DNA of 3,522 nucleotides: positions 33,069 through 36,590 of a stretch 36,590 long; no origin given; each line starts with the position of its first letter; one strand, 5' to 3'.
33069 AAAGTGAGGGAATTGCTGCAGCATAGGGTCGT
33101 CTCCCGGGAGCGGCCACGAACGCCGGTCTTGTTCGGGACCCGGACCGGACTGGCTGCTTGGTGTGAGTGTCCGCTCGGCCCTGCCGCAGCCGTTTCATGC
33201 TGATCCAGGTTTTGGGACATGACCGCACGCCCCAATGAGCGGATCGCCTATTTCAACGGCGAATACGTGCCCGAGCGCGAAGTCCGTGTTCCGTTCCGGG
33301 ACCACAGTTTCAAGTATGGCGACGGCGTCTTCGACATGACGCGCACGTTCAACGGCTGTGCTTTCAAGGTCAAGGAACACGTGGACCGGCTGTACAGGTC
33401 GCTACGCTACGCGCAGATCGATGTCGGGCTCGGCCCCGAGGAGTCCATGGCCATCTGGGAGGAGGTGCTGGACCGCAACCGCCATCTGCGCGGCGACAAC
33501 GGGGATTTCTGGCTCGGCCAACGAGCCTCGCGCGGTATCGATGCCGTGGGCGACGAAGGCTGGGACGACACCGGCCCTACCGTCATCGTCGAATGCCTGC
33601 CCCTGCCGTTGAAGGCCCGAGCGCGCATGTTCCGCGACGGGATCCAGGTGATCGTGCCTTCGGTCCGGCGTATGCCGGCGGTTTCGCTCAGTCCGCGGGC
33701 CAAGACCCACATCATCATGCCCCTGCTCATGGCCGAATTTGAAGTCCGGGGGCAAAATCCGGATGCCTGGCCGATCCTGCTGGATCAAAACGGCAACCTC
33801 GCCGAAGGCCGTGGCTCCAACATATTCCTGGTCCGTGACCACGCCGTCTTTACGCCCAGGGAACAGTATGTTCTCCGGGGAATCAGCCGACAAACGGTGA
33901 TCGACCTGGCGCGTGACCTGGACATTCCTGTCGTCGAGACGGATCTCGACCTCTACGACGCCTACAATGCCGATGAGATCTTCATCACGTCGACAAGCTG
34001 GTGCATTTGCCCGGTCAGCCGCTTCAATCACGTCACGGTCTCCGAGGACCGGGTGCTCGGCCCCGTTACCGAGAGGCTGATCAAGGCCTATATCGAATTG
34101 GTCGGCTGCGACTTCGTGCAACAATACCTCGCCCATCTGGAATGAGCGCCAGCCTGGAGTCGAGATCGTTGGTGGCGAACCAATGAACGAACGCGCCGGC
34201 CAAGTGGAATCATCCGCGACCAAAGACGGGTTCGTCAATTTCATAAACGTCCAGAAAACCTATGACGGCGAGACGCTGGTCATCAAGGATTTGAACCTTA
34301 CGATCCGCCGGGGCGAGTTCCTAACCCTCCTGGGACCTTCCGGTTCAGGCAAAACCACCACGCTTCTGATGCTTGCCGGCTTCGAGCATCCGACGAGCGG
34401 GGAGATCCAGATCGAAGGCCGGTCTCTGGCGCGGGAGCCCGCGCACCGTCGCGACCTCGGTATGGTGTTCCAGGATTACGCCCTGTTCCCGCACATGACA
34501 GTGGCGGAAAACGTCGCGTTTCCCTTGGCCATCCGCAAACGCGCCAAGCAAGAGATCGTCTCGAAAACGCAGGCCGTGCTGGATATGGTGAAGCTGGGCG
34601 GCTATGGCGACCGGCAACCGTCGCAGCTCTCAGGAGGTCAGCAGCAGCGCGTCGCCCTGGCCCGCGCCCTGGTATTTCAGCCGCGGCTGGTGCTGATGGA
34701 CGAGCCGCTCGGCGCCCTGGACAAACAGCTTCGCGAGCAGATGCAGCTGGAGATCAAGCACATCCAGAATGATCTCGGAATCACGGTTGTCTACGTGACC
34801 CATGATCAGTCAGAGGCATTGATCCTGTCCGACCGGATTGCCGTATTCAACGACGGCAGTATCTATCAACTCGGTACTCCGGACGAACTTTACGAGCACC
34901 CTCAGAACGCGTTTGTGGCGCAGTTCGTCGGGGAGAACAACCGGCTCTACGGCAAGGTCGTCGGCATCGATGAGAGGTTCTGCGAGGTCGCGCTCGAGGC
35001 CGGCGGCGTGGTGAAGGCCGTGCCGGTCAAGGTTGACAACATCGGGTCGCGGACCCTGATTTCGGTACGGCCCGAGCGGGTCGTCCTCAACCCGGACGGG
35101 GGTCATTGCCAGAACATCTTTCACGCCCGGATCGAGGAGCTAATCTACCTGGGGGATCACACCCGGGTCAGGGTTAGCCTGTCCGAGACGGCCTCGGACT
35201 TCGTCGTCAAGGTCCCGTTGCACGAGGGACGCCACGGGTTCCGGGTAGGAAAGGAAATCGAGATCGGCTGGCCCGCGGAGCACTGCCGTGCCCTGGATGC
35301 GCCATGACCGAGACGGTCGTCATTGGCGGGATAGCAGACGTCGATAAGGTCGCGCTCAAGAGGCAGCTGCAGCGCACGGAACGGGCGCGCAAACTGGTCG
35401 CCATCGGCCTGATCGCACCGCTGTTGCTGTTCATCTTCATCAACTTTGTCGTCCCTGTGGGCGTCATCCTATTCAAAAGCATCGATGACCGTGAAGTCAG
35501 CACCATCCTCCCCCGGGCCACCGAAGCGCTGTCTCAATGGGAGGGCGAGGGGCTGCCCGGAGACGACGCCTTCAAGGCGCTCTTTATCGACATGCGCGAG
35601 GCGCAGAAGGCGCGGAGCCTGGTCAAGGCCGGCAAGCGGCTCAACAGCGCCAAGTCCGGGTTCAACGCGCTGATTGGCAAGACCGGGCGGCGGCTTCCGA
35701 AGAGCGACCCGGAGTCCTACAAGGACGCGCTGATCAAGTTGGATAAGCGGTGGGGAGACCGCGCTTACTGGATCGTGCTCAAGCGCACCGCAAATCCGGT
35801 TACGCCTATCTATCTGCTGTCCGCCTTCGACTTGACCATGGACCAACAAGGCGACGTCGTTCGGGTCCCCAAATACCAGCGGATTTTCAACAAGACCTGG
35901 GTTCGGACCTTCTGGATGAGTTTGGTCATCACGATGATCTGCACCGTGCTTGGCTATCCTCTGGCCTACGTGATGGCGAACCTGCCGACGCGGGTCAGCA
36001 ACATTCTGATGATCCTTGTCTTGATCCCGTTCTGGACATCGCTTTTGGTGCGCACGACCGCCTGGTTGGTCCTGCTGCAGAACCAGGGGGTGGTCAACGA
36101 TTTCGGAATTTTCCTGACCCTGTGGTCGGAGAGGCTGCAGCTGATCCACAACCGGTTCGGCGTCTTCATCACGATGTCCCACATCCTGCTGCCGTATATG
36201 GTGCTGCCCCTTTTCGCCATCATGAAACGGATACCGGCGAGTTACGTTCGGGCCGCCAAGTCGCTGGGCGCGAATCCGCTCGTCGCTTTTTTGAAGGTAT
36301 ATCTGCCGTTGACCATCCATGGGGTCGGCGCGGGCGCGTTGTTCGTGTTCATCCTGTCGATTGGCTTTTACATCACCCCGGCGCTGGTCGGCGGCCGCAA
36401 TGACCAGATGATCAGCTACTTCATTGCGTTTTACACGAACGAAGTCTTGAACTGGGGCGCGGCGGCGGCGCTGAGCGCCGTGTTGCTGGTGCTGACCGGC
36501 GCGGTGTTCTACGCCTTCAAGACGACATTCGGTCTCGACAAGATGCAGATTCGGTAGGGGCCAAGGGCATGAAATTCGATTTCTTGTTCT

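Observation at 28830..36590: A lower-GC cluster interleaves an ABC importer with three PLP transaminases, including a tandem pair of HemL-like paralogs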

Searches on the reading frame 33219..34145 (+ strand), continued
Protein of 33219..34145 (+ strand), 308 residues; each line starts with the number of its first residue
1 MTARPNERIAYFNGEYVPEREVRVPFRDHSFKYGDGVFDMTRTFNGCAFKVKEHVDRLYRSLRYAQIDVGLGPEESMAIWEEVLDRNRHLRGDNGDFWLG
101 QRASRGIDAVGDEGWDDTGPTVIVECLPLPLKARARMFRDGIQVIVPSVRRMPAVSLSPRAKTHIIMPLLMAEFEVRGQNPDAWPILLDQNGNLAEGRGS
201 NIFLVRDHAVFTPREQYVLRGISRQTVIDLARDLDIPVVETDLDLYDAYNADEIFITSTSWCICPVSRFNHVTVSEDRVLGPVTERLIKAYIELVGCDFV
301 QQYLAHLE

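Call 91: search_protein_families(library=pfam, proteins=[L104:868-2556:+, L104:1652-3748:+, L104:3807-4694:+, L104:4694-5629:+, L104:7169-8482:+, L104:15346-16326:-, L104:16334-18142:+, L104:18322-19017:-, L104:19014-20120:-, L104:20126-20878:-], max_evalue=0.00001)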
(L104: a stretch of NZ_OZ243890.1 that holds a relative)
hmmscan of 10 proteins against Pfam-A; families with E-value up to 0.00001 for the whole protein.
L104:868-2556:+ (562 aa): 1 family
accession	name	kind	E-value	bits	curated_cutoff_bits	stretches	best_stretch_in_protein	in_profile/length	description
PF02538.19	Hydantoinase_B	-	3.5e-151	504.7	26.8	1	11-530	1-519/519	Hydantoinase B/oxoprolinase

L104:1652-3748:+ (698 aa): 3 families
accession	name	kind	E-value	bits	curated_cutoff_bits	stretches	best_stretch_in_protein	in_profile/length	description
PF13458.12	Peripla_BP_6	-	8.5e-75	253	31.7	1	344-689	1-339/343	Periplasmic binding protein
PF01094.35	ANF_receptor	-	3.8e-25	89.1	25.4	1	368-650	6-298/353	Receptor family ligand binding region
PF13433.12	Peripla_BP_5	-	7.9e-23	81.6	27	2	346-433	2-88/363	Periplasmic binding protein domain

L104:3807-4694:+ (295 aa): 1 family
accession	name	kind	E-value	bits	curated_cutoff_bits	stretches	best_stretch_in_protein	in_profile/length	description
PF02653.21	BPD_transp_2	-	9.6e-46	156.5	26.8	1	11-278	2-269/269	Branched-chain amino acid transport system / permease component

L104:4694-5629:+ (311 aa): 1 family
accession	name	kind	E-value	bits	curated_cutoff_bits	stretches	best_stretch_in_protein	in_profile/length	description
PF02653.21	BPD_transp_2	-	9.9e-48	163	26.8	1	28-292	2-269/269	Branched-chain amino acid transport system / permease component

L104:7169-8482:+ (437 aa): 0 families

L104:15346-16326:- (326 aa): 0 families

L104:16334-18142:+ (602 aa): 0 families

L104:18322-19017:- (231 aa): 1 family
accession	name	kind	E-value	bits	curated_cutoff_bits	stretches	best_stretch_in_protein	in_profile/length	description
PF03737.21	RraA-like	-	4.2e-26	92.4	24.5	1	15-179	1-152/152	Aldolase/RraA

L104:19014-20120:- (368 aa): 1 family
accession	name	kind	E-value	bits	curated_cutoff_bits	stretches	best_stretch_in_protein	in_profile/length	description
PF02615.19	Ldh_2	-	5.5e-119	397.6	38.8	1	23-353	2-332/333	Malate/L-lactate dehydrogenase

L104:20126-20878:- (250 aa): 0 families

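Call 97: search_solved_structures(query=L132:7748-9067:-, max_evalue=1e-50, show_alignments=1)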
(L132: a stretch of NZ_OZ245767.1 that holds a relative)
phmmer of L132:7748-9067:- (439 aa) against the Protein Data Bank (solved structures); distinct sequences matched with E-value up to 1e-50: 26.
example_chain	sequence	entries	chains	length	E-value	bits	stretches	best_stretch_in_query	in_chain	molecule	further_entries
6w80_A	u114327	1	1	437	5.6e-88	298.7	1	7-432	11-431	Glutamate-1-semialdehyde 2,1-aminomutase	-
3bs8_A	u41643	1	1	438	1.4e-85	290.8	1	3-438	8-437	Glutamate-1-semialdehyde 2,1-aminomutase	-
4e77_A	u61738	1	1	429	2.2e-85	290.1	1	7-436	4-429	Glutamate-1-semialdehyde 2,1-aminomutase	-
5i92_A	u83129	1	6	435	5.5e-85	288.8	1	8-436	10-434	Glutamate-1-semialdehyde 2,1-aminomutase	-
3k28_A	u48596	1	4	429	3.5e-83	282.9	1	4-436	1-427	Glutamate-1-semialdehyde 2,1-aminomutase 2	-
2cfb_A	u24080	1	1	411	5.8e-83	282.2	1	22-435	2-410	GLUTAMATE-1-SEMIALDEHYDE 2,1-AMINOMUTASE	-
3fqa_A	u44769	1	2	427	6.3e-83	282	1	9-434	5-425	Glutamate-1-semialdehyde 2,1-aminomutase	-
3fq8_A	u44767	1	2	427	1.2e-82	281.1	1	9-434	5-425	Glutamate-1-semialdehyde 2,1-aminomutase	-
2gsa_A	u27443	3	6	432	1.4e-82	280.9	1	9-434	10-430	GLUTAMATE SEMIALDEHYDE AMINOTRANSFERASE | PROTEIN (GLUTAMATE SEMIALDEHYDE AMINOTRANSFERASE)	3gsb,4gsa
2hoy_A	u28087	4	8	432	2.6e-82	280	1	9-434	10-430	Glutamate-1-semialdehyde 2,1-aminomutase (GSAM) apo-form | Glutamate-1-semialdehyde 2,1-aminomutase (GSAM) pmp-form | Glutamate-1-semialdehyde 2,1-aminomutase (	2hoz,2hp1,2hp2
3fq7_A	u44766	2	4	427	3.1e-82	279.8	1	9-434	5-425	Glutamate-1-semialdehyde 2,1-aminomutase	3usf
5hdm_A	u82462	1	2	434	3.2e-80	273.1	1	7-435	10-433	Glutamate-1-semialdehyde 2,1-aminomutase 1, chloroplastic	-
3l44_A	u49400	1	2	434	3.1e-79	269.9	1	7-437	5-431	Glutamate-1-semialdehyde 2,1-aminomutase 1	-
4zm3_A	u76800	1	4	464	1.1e-77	264.7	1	18-435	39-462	Aminotransferase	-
4zm4_A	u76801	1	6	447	2.7e-77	263.5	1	18-435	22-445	Aminotransferase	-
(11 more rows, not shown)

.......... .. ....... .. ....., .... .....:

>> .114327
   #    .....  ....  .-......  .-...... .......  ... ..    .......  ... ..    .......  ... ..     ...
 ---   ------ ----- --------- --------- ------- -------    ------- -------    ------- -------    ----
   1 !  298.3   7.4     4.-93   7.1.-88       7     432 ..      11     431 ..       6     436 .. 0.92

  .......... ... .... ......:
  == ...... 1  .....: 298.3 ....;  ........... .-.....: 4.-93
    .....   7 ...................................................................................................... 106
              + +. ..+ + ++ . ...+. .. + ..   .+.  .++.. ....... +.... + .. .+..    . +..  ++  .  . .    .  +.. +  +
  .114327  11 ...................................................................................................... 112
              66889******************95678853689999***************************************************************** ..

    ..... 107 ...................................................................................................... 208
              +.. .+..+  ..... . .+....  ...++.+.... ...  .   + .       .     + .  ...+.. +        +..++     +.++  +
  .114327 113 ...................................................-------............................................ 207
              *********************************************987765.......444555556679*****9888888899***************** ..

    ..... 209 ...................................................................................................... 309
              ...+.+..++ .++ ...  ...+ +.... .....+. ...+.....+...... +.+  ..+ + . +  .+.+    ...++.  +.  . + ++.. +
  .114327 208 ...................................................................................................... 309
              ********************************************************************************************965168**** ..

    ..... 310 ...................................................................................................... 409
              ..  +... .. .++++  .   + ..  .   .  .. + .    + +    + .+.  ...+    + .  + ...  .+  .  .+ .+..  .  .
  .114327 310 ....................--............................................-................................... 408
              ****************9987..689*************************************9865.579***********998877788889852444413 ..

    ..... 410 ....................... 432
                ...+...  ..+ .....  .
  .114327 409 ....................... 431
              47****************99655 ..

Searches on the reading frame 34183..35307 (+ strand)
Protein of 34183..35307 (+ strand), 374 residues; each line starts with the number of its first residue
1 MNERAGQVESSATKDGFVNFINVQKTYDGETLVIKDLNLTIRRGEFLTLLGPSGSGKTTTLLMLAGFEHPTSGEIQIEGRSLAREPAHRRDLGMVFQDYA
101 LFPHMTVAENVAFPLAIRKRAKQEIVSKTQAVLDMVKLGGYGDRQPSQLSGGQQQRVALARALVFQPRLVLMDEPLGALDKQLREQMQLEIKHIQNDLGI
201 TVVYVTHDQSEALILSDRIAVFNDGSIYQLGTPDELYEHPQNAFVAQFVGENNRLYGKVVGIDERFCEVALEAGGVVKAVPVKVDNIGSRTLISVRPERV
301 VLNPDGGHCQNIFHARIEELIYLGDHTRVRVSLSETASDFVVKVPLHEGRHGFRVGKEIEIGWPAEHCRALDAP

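Call 3: search_protein_families(library=pfam, proteins=[window:34183-35307:+])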
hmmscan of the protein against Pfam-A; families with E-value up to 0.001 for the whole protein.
window:34183-35307:+ (374 aa): 3 families
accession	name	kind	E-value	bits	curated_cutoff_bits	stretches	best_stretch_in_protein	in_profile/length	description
PF00005.33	ABC_tran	-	1.4e-37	129.8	25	1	35-176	2-136/137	ABC transporter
PF08402.16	TOBE_2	-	4.1e-15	56.1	21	1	293-371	1-76/76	TOBE domain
PF13304.12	AAA_21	-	0.00069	20.2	27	0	132-208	221-299/304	AAA domain, putative AbiEii toxin, Type IV TA system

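Call 4: search_protein_families(library=ncbifam, proteins=[window:34183-35307:+])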
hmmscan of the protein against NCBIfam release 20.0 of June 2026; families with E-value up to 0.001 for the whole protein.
window:34183-35307:+ (374 aa): 188 families (the best 25 are shown)
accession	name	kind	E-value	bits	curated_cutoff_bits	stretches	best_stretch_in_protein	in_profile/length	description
TIGR01187.1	potA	subfamily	2.8e-109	365.1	355.6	1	49-369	1-323/325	polyamine ABC transporter ATP-binding protein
NF006987.0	PRK09452.1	equivalog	6.4e-109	364.1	482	1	8-337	8-337/378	spermidine/putrescine ABC transporter ATP-binding protein PotA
TIGR03265.1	PhnT2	equivalog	2.3e-106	356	457.7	1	18-370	5-351/353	putative 2-aminoethylphosphonate ABC transporter ATP-binding protein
NF043075.1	MMSYN1_0197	equivalog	1.1e-99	333.6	550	1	18-344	3-317/341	spermidine/putrescine ABC transporter ATP-binding protein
NF008653.0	PRK11650.1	subfamily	6.3e-94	314.9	432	1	18-369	4-345/357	sn-glycerol-3-phosphate ABC transporter ATP-binding protein UgpC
TIGR03258.1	PhnT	equivalog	1e-92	311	499.15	1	23-343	14-333/359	2-aminoethylphosphonate ABC transport system ATP-binding subunit PhnT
NF008513.0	PRK11432.1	equivalog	1.9e-91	306.6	496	1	13-334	2-314/351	ferric ABC transporter ATP-binding protein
NF008621.0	PRK11607.1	equivalog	1.1e-88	297.5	613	1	11-370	13-374/377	putrescine ABC transporter ATP-binding subunit PotG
NF008233.0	PRK11000.1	equivalog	5.3e-85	285.5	568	1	18-369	4-351/369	maltose/maltodextrin ABC transporter ATP-binding protein MalK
TIGR00968.1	3a0106s01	subfamily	2e-84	282.9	342.75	1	21-255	4-237/237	sulfate ABC transporter ATP-binding protein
NF040840.2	tungstate_WtpC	equivalog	3.9e-84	282.9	440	1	30-358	12-334/347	tungstate ABC transporter ATP-binding protein WtpC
NF040933.2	ABC_arch_GlcV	equivalog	1.1e-81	274.5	450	1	19-342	4-333/357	glucose ABC transporter ATP-binding protein GlcV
NF008105.0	PRK10851.1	equivalog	4.8e-78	262.4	502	1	21-262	6-250/362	sulfate/thiosulfate ABC transporter ATP-binding protein CysA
TIGR01186.1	proV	subfamily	1.9e-70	237.8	326.6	1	29-253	4-234/363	betaine/proline/choline family ABC transporter ATP-binding protein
NF040729.1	ABC_ATP_SaoA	equivalog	1.7e-60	204.6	360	1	22-224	6-208/248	ABC transporter ATP-binding protein SaoA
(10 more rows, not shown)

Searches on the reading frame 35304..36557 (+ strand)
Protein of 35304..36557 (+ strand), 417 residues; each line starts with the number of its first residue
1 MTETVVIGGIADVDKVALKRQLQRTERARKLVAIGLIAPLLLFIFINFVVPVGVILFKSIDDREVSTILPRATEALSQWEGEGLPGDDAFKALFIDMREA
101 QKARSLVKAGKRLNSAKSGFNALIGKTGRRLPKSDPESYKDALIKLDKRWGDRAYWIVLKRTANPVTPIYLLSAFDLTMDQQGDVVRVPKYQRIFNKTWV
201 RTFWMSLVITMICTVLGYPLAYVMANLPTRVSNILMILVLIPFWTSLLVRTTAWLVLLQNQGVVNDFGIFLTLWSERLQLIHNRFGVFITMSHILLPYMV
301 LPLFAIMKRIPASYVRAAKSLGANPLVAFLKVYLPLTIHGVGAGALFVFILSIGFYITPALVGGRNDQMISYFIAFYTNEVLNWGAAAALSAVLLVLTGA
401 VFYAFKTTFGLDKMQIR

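Call 3: search_protein_families(library=pfam, proteins=[window:35304-36557:+])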
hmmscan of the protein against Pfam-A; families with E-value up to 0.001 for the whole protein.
window:35304-36557:+ (417 aa): 1 family
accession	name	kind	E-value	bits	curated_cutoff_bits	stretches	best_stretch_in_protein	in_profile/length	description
PF00528.27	BPD_transp_1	-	1.8e-11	44.5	26.4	1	217-403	1-171/184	Binding-protein-dependent transport system inner membrane component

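Call 4: search_protein_families(library=ncbifam, proteins=[window:35304-36557:+])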
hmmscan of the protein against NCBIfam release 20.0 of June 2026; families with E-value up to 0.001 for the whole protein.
window:35304-36557:+ (417 aa): 20 families
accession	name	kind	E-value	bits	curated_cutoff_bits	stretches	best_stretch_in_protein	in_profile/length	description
NF007044.0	PRK09497.1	equivalog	6.5e-44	150.5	348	1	188-405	50-271/285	spermidine/putrescine ABC transporter permease PotB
NF007963.0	PRK10683.1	equivalog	1.3e-43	149.6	489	1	194-398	94-298/317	putrescine ABC transporter permease PotH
NF043074.1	MMSYN1_0196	equivalog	1.5e-17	63.8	350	1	199-405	67-259/277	spermidine/putrescine ABC transporter permease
TIGR01581.1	Mo_ABC_porter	hypoth_equivalog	2.8e-16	59.7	210.3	1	201-400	21-221/225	ABC transporter permease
NF011624.0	PRK15050.1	equivalog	6.7e-15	55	247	1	194-408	70-285/297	2-aminoethylphosphonate ABC transporter permease subunit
TIGR00969.1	3a0106s02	subfamily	2.6e-12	46.8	240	1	193-397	57-258/272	sulfate ABC transporter permease subunit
TIGR03262.1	PhnU2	equivalog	2.9e-12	46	593.25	1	178-386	30-236/546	putative 2-aminoethylphosphonate ABC transporter permease subunit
TIGR02139.1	permease_CysT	equivalog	1e-11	44.9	246.1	1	198-399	51-249/265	sulfate ABC transporter permease subunit CysT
TIGR02141.1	modB_ABC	equivalog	1.7e-11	44.2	182.6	1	203-402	4-199/208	molybdate ABC transporter permease subunit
TIGR03226.1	PhnU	equivalog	8.9e-09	35.2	283.45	1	197-404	91-299/311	2-aminoethylphosphonate ABC transporter permease subunit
NF040839.1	tungstate_WtpB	equivalog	1.2e-08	34.9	340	1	183-354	31-195/251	tungstate ABC transporter permease WtpB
NF006939.0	PRK09421.1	equivalog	8.1e-07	28.7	262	1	201-364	10-174/230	molybdate ABC transporter permease subunit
NF008208.0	PRK10971.1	equivalog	8.3e-07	28.8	415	1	176-405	41-263/277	sulfate/thiosulfate ABC transporter permease CysT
TIGR02140.1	permease_CysW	equivalog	9.1e-07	28.6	329.1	1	197-385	43-233/261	sulfate ABC transporter permease subunit CysW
NF007047.0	PRK09500.1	equivalog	1.3e-05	25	326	1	286-398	130-241/257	spermidine/putrescine ABC transporter permease PotC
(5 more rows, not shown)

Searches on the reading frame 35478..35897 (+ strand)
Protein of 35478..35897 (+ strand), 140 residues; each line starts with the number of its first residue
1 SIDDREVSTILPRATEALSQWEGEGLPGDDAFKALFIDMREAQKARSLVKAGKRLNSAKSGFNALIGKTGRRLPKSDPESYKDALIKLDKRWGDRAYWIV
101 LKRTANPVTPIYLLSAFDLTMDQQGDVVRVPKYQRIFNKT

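Call 71: search_protein_representatives(protein=window:35478-35897:+)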
Query: 140 residues. Proteins with E-value up to 0.001 (for the whole library): 522; up to 1e-10: 225; up to 1e-30: 3. The best 150 are listed.
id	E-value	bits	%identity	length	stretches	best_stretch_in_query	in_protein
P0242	2.1e-33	131.7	65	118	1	1-95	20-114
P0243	2.5e-31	125.0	44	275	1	2-135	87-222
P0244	9.7e-31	123.0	47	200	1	2-127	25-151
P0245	6.7e-29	117.1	45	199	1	2-129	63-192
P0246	7.3e-28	113.7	49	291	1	24-138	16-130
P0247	9.2e-27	110.2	42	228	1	1-137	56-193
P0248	1.8e-26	109.2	38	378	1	3-138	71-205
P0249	3.4e-26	108.3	43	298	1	3-136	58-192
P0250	3.6e-26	108.2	42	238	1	1-137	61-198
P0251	1.6e-25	106.1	41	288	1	6-138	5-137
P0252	3.5e-25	105.0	39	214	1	2-136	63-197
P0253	8.2e-25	103.8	41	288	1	1-130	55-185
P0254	1.2e-24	103.3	38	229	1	1-136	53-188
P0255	2.0e-24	102.6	43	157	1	4-139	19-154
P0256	3.0e-24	102.0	31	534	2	1-105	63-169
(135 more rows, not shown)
